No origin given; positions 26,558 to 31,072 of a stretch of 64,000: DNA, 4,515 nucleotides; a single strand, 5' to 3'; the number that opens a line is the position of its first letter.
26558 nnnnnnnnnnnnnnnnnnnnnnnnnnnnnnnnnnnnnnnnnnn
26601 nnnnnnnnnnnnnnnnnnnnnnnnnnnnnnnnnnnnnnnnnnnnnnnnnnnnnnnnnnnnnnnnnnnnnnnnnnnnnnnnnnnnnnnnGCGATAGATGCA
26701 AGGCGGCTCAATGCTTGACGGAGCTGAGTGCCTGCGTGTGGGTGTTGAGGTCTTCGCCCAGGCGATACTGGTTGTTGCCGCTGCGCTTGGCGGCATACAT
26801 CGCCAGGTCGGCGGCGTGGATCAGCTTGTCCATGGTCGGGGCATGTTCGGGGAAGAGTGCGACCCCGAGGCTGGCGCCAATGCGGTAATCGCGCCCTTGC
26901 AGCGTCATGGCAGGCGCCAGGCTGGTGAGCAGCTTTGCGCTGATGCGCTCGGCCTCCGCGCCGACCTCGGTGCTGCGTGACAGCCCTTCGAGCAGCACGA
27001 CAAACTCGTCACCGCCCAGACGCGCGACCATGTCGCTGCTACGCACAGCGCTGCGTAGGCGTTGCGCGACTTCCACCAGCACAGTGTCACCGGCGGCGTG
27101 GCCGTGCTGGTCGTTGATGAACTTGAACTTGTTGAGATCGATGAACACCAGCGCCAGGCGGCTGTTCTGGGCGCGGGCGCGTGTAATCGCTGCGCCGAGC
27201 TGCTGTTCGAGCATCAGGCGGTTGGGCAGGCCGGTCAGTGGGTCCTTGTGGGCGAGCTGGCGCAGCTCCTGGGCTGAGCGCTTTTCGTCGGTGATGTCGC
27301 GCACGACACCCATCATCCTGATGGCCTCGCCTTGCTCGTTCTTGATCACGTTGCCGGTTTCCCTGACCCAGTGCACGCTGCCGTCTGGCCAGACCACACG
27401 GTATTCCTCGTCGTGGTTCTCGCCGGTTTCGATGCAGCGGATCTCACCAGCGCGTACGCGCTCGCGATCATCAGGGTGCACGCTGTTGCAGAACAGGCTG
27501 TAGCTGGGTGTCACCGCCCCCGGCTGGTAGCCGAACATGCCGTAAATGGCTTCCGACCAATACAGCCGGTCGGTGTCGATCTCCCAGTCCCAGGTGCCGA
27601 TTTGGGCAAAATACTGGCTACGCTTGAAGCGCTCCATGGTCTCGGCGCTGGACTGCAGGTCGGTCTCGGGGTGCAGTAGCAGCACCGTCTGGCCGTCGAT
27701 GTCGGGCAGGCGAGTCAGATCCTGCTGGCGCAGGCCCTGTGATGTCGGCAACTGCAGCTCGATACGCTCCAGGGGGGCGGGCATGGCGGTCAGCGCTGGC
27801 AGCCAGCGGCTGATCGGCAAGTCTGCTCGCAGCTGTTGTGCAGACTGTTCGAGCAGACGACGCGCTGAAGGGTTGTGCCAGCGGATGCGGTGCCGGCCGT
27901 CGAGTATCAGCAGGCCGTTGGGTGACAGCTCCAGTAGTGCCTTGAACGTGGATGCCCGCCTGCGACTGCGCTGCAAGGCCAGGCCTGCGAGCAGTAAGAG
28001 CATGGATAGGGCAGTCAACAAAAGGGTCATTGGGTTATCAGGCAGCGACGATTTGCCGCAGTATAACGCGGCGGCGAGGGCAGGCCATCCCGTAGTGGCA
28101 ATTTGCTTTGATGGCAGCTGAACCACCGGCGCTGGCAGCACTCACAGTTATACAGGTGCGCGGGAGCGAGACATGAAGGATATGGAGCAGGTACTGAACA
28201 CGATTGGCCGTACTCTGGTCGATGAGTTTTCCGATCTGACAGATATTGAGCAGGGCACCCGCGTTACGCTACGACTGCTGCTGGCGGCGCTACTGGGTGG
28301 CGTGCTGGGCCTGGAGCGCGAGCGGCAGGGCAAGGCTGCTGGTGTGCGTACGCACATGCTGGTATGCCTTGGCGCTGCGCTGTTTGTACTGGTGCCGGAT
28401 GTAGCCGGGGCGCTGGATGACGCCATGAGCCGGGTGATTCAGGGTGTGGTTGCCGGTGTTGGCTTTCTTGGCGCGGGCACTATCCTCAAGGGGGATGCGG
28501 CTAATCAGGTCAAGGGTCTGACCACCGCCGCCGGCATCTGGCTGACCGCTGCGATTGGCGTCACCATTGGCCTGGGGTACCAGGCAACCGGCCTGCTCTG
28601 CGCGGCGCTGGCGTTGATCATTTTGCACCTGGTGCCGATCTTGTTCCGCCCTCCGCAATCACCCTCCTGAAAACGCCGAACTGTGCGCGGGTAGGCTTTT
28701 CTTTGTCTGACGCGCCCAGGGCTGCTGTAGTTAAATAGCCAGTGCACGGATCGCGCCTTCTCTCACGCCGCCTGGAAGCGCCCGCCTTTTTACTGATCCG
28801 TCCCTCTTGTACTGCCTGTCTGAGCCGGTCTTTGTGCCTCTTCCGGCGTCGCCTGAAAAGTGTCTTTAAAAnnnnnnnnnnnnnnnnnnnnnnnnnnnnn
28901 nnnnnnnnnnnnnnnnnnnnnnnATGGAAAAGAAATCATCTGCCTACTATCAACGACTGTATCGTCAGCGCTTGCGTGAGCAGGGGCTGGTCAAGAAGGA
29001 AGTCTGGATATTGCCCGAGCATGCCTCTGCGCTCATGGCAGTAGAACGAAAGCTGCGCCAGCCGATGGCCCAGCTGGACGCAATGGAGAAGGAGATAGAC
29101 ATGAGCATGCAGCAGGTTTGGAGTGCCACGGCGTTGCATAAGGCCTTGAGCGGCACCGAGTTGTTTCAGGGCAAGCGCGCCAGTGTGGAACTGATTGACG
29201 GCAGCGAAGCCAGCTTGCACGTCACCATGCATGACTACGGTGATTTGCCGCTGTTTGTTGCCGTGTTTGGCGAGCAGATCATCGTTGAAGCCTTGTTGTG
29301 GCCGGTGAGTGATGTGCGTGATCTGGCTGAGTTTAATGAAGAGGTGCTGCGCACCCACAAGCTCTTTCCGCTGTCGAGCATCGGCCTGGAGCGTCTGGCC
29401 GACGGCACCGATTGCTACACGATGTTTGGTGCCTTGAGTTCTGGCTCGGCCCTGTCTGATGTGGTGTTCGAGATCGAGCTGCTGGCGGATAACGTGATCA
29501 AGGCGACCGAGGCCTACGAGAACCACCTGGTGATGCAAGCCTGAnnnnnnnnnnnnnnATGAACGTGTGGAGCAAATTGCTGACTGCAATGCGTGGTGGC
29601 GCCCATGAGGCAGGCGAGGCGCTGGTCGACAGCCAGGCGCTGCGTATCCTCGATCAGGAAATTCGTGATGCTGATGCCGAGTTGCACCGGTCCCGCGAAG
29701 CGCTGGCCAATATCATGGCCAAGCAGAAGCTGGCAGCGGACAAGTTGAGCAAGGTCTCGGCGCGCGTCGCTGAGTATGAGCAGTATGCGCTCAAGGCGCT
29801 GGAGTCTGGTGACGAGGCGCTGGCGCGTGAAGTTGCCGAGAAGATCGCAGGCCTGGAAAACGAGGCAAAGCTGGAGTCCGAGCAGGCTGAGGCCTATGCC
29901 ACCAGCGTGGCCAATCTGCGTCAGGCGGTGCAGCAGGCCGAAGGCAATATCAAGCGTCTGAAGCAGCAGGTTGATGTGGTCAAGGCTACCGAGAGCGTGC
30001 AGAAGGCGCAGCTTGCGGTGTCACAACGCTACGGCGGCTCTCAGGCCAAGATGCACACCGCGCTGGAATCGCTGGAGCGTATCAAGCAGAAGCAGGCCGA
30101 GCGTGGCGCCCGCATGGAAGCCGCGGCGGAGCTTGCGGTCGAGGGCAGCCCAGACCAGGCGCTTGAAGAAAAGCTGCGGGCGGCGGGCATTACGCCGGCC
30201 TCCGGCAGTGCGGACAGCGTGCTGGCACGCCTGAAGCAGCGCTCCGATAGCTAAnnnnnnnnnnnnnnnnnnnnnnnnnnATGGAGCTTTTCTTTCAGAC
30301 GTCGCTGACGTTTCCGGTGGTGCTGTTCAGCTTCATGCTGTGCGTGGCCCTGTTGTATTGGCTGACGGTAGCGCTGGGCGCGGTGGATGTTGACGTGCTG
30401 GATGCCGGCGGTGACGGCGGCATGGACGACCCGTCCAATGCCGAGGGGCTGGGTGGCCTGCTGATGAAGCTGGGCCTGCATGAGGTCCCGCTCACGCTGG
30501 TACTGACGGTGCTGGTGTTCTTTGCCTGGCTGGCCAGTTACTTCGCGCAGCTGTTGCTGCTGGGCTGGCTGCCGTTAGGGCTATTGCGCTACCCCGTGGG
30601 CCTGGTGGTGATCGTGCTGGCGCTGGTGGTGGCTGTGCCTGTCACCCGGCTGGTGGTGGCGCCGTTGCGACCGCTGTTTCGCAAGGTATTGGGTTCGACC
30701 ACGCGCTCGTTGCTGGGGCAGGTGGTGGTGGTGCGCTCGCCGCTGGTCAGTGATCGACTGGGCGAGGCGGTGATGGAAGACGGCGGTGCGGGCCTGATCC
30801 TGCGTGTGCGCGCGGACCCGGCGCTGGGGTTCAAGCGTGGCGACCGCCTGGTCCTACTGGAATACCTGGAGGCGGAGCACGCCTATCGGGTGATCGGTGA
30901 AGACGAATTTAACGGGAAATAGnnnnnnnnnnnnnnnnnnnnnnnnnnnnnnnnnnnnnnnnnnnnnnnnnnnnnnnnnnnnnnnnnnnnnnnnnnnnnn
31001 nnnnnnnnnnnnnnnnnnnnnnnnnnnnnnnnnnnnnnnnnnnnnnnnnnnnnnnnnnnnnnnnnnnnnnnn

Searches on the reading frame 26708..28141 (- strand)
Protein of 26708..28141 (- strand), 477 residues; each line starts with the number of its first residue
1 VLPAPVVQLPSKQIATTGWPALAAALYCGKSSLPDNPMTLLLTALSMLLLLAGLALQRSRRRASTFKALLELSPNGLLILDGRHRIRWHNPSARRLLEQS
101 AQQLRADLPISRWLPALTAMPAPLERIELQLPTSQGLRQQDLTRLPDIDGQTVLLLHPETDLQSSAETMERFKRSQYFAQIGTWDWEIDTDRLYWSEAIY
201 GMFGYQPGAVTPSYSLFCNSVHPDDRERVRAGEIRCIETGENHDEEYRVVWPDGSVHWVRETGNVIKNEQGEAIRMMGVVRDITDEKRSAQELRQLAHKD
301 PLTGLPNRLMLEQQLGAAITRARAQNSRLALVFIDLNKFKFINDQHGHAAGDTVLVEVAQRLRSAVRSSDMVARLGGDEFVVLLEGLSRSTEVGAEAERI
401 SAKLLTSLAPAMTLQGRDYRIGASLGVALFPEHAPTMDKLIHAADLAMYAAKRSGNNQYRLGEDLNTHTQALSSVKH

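Call 51: search_protein_families(library=pfam, proteins=[window:26708-28141:-], max_evalue=0.01)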
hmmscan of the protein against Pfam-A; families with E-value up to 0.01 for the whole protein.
window:26708-28141:- (477 aa): 6 families
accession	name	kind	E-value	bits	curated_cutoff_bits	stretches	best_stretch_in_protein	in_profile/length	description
PF00990.26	GGDEF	-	4.2e-48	163.6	23.8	1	297-458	1-161/161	Diguanylate cyclase, GGDEF domain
PF08447.18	PAS_3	-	1e-23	83.8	25.6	1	193-280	2-89/89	PAS fold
PF00989.32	PAS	-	1.2e-15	57.9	22.6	2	180-283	11-113/113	PAS fold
PF08448.16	PAS_4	-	2.7e-09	37.7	23.1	1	194-288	19-110/110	PAS fold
PF13426.13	PAS_9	-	2.6e-08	34.5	27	1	193-285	14-103/103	PAS domain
PF13188.13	PAS_8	-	9.7e-08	32.1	21.8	1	66-113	3-49/65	PAS domain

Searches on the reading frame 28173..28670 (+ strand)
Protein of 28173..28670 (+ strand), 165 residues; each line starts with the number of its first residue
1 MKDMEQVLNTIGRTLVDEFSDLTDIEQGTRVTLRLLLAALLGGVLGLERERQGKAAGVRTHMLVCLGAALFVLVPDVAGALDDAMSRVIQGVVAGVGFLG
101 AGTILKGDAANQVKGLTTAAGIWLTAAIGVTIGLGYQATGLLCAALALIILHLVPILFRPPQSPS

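Call 51: search_protein_families(library=pfam, proteins=[window:28173-28670:+], max_evalue=0.01)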
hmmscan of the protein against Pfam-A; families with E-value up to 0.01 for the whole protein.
window:28173-28670:+ (165 aa): 1 family
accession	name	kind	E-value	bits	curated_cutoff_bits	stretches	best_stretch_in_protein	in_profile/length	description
PF02308.21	MgtC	-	5.6e-37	127.2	31.4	1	35-156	1-117/121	MgtC family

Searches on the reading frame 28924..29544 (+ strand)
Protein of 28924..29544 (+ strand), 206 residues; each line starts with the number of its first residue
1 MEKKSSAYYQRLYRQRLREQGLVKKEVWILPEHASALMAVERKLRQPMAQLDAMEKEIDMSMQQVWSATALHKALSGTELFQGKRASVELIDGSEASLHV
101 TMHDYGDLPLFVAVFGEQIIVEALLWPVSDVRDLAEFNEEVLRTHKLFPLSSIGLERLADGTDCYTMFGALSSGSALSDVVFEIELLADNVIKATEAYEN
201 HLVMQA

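Call 5: search_protein_families(library=pfam, proteins=[window:28924-29544:+], max_evalue=0.01)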
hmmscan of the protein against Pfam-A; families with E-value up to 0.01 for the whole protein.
window:28924-29544:+ (206 aa): 1 family
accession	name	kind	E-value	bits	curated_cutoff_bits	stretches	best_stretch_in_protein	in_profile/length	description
PF09938.14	DUF2170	-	1.2e-53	181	27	1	66-202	2-137/137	Uncharacterized protein conserved in bacteria (DUF2170)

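Call 6: search_protein_families(library=ncbifam, proteins=[window:28924-29544:+], max_evalue=0.01)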
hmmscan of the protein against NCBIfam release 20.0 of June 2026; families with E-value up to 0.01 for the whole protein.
window:28924-29544:+ (206 aa): 1 family
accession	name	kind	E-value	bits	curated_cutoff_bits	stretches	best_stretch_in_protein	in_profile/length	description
NF050185.1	BflmRegBacAPseudo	equivalog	1.5e-105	351.2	300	1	1-206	1-206/206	biofilm formation regulator BacA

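Call 7: search_protein_families(library=padloc, proteins=[window:28924-29544:+], max_evalue=0.01)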
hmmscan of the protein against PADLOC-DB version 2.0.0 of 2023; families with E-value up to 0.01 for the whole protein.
window:28924-29544:+ (206 aa): 0 families

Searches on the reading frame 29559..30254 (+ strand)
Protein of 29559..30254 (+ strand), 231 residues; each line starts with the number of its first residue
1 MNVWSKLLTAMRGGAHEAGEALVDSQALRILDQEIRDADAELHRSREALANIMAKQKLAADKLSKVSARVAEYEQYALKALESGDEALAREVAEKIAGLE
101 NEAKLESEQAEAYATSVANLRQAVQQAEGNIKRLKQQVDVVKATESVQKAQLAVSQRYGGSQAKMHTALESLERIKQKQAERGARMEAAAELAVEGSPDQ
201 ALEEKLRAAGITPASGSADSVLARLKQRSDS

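Call 5: search_protein_families(library=pfam, proteins=[window:29559-30254:+], max_evalue=0.01)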
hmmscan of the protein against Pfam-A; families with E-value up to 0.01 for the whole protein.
window:29559-30254:+ (231 aa): 1 family
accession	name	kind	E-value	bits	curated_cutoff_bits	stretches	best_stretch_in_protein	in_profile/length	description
PF04012.17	PspA_IM30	-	6.4e-54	183.3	33.9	1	2-228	1-217/220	PspA/IM30 family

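Call 6: search_protein_families(library=ncbifam, proteins=[window:29559-30254:+], max_evalue=0.01)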
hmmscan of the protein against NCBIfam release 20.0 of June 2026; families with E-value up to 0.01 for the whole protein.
window:29559-30254:+ (231 aa): 2 families
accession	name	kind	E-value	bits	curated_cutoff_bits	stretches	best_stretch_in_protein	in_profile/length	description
TIGR02977.1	phageshock_pspA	equivalog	0.0014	18.4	242.95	1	29-228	30-216/219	phage shock protein PspA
NF006543.0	PRK09039.1-2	equivalog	0.0098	15.7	305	1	78-181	46-145/350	peptidoglycan -binding protein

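Call 7: search_protein_families(library=padloc, proteins=[window:29559-30254:+], max_evalue=0.01)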
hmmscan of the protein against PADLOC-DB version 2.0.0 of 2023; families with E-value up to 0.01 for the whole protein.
window:29559-30254:+ (231 aa): 6 families
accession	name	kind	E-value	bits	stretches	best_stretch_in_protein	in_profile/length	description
PDLC03865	LmuB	-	0.00012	18.4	1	26-178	573-725/1007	-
PDLC03859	LmuB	-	0.00036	17.9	1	25-165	352-486/611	-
PDLC00581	JetC3|JetC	-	0.00042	16.2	1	30-190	744-903/1473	DUF3584 domain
PDLC00582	JetC3|JetC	-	0.0021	13.9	1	29-184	794-947/1472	DUF3584 domain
PDLC02740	PbeC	-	0.0036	14.2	1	33-198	316-478/648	PbeC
PDLC00550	JetC2|JetC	-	0.0089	11.8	0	31-182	325-558/1355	DUF3584 domain; MukB-like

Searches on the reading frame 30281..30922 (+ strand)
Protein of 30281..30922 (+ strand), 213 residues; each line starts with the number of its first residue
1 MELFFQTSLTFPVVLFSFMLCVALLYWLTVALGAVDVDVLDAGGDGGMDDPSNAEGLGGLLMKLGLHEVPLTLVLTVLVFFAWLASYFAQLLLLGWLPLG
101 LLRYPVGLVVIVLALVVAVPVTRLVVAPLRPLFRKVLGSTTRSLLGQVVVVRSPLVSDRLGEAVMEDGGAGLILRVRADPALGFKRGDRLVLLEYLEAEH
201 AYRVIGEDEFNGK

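Call 5: search_protein_families(library=pfam, proteins=[window:30281-30922:+], max_evalue=0.01)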
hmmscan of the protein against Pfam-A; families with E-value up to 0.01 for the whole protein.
window:30281-30922:+ (213 aa): 0 families

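Call 6: search_protein_families(library=ncbifam, proteins=[window:30281-30922:+], max_evalue=0.01)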
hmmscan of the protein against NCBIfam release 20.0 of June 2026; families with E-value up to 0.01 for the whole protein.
window:30281-30922:+ (213 aa): 0 families

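Call 7: search_protein_families(library=padloc, proteins=[window:30281-30922:+], max_evalue=0.01)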
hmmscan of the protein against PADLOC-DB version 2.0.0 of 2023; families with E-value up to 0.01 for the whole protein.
window:30281-30922:+ (213 aa): 0 families

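Call 75: search_protein_families(library=pfam, proteins=[window:30281-30922:+], max_evalue=10)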
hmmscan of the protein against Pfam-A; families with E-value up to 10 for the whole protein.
window:30281-30922:+ (213 aa): 1 family
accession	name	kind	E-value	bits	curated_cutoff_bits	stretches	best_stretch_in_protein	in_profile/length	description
PF21001.2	YqiJ_N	-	0.062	13.9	23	1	14-123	6-116/116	Inner membrane protein YqiJ, N-terminal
